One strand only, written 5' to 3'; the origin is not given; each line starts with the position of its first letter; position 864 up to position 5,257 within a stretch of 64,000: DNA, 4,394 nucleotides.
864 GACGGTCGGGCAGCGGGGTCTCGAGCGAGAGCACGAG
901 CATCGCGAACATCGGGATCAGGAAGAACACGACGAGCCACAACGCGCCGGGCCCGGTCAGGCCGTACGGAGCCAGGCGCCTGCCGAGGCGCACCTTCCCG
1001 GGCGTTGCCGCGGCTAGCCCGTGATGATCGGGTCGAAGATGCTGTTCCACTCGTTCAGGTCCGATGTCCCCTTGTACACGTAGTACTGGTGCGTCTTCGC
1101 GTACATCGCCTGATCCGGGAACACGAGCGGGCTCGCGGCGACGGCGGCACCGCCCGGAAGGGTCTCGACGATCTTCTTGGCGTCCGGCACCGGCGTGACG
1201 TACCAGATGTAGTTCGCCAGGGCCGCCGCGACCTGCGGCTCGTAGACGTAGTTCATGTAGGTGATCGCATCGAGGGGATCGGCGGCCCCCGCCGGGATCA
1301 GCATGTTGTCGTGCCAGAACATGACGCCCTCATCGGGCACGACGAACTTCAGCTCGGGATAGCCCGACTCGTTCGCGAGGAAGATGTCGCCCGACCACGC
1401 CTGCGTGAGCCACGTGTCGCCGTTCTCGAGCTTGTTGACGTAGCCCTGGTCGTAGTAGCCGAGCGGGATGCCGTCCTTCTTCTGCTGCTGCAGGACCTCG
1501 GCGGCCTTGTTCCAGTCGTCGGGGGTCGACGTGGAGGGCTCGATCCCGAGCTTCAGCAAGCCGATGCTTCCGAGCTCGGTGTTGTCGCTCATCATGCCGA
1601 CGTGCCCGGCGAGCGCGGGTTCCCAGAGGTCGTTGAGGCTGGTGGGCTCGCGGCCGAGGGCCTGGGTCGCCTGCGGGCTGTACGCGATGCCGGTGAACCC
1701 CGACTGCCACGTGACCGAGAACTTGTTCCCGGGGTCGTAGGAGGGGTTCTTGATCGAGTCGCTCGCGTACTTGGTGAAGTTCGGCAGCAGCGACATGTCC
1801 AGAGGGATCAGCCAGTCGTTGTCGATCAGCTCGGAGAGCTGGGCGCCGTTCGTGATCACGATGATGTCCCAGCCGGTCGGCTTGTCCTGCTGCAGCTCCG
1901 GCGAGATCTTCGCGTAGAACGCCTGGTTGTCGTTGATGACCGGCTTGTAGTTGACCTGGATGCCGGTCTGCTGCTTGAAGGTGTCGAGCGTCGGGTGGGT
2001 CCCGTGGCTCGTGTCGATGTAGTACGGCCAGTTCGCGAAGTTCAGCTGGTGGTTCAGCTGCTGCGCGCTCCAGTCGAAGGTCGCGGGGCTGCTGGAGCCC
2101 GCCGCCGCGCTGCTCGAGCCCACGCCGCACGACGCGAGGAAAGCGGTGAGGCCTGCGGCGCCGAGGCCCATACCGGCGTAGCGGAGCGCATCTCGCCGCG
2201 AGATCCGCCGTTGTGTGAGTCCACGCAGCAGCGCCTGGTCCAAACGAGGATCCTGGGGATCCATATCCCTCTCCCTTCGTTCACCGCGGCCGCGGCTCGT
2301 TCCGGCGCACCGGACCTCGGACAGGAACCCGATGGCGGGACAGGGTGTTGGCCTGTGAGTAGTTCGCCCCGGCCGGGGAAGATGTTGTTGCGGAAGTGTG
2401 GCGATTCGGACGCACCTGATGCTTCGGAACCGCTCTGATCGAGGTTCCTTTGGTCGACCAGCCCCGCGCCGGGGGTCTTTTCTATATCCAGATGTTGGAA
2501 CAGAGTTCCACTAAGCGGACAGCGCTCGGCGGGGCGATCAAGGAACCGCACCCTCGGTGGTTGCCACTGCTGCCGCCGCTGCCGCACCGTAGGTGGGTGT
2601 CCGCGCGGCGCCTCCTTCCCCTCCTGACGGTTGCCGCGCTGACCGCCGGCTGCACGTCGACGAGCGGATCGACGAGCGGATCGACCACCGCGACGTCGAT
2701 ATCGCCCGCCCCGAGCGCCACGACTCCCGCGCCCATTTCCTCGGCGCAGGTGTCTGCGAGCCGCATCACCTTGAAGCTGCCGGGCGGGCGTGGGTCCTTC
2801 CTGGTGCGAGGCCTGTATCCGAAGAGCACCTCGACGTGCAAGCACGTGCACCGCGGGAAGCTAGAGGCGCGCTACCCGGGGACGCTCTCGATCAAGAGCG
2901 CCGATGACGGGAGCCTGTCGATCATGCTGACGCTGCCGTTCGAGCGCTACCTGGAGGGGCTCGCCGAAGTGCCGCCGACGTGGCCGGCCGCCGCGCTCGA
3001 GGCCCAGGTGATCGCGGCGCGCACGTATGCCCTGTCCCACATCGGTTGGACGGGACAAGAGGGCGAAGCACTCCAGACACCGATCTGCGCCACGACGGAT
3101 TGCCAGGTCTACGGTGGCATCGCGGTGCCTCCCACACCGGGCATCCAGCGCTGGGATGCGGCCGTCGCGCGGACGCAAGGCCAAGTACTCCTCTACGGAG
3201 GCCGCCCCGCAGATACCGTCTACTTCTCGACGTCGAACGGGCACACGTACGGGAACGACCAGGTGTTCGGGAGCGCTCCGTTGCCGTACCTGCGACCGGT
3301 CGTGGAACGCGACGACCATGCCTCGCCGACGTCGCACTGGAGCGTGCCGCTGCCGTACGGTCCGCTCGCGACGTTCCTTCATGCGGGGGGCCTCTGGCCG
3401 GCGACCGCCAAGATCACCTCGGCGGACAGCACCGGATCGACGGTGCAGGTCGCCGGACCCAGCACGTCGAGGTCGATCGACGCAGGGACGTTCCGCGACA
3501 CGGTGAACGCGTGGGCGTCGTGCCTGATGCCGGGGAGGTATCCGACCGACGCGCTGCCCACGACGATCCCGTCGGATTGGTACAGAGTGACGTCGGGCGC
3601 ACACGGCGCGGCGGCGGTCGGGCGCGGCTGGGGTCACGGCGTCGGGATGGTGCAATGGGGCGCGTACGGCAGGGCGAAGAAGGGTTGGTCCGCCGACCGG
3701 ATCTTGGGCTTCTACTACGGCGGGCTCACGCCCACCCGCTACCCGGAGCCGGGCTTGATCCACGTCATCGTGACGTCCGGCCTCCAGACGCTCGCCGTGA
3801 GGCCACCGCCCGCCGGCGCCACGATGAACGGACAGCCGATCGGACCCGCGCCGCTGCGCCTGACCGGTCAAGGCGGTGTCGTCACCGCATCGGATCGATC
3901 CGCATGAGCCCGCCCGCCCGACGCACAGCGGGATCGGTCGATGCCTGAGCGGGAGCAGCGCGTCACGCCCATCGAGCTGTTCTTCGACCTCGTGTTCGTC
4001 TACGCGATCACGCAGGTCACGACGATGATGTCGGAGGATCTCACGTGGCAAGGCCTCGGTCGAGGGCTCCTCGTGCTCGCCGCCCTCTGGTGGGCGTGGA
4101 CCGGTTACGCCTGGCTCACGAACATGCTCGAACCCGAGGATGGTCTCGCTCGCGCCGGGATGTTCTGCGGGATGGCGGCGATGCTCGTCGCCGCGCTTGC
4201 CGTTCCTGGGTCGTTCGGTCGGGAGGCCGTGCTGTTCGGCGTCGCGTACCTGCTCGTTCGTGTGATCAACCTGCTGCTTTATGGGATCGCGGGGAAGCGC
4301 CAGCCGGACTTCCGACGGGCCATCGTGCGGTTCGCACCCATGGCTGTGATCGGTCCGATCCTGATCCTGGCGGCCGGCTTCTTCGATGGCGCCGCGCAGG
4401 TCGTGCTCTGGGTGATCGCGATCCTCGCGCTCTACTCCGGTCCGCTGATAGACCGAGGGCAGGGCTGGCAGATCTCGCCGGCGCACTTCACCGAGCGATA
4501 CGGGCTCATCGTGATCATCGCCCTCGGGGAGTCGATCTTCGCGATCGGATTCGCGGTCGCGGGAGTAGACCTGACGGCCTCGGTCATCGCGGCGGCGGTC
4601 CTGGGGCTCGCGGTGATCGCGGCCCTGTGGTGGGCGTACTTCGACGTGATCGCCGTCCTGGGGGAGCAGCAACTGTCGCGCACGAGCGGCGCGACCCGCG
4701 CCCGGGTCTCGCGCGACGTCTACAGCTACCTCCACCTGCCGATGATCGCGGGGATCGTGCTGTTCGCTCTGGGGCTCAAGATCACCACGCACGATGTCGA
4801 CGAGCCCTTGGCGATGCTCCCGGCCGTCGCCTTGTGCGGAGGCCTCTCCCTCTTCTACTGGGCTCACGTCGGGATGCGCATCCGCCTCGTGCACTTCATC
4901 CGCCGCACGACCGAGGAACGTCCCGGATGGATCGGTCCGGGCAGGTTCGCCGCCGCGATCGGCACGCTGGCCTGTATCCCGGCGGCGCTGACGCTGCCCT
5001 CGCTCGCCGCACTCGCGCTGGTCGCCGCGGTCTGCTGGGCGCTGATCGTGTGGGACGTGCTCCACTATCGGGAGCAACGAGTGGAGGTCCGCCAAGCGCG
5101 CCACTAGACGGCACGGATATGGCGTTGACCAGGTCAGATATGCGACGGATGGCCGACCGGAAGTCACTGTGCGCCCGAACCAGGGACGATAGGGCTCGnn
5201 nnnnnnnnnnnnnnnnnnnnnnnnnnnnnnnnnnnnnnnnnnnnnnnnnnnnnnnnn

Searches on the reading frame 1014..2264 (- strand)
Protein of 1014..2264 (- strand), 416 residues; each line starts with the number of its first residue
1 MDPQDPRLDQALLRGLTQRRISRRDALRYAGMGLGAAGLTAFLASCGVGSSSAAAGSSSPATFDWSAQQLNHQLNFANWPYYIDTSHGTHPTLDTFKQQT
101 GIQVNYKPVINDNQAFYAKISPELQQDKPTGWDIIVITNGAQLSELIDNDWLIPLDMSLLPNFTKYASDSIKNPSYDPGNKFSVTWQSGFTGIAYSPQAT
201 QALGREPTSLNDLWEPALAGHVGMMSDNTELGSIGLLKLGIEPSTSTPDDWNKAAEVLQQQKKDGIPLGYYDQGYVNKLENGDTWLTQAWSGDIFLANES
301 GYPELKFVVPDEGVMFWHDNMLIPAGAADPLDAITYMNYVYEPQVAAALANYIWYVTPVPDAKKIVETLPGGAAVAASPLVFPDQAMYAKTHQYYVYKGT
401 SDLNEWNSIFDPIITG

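Call 35: search_protein_families(library=pfam, proteins=[window:1014-2264:-], max_evalue=0.00001)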
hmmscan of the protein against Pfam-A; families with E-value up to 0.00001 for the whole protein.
window:1014-2264:- (416 aa): 2 families
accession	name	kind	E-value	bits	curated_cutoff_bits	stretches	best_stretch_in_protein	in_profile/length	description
PF13416.11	SBP_bac_8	-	4.3e-27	96.1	27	1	94-364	4-267/279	Bacterial extracellular solute-binding protein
PF13343.11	SBP_bac_6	-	1.9e-20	73.8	24.6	1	133-374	5-233/245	Bacterial extracellular solute-binding protein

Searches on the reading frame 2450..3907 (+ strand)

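Call 35: search_protein_families(library=pfam, proteins=[window:2450-3907:+], max_evalue=0.00001)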
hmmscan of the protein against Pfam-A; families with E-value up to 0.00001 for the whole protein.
window:2450-3907:+ (485 aa): 1 family
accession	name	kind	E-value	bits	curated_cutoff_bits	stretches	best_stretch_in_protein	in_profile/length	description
PF08486.15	SpoIID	-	6.4e-18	65.6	23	1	154-249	3-97/97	Stage II sporulation protein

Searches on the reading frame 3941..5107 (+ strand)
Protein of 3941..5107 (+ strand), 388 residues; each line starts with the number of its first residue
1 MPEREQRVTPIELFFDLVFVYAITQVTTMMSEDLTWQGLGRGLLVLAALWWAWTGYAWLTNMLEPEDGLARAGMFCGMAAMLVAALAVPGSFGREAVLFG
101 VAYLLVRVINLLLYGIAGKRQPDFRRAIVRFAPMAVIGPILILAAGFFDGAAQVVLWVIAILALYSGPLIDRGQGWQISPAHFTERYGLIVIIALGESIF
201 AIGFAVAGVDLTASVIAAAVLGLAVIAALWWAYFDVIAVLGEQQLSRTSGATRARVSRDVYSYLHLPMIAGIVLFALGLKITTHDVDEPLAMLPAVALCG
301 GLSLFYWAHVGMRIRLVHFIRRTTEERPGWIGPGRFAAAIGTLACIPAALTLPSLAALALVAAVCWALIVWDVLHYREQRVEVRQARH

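Call 35: search_protein_families(library=pfam, proteins=[window:3941-5107:+], max_evalue=0.00001)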
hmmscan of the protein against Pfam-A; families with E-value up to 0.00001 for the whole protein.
window:3941-5107:+ (388 aa): 1 family
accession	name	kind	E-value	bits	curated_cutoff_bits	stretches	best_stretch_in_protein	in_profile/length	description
PF06772.16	LtrA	-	1.4e-95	321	31.9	1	7-369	1-355/356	Bacterial low temperature requirement A protein (LtrA)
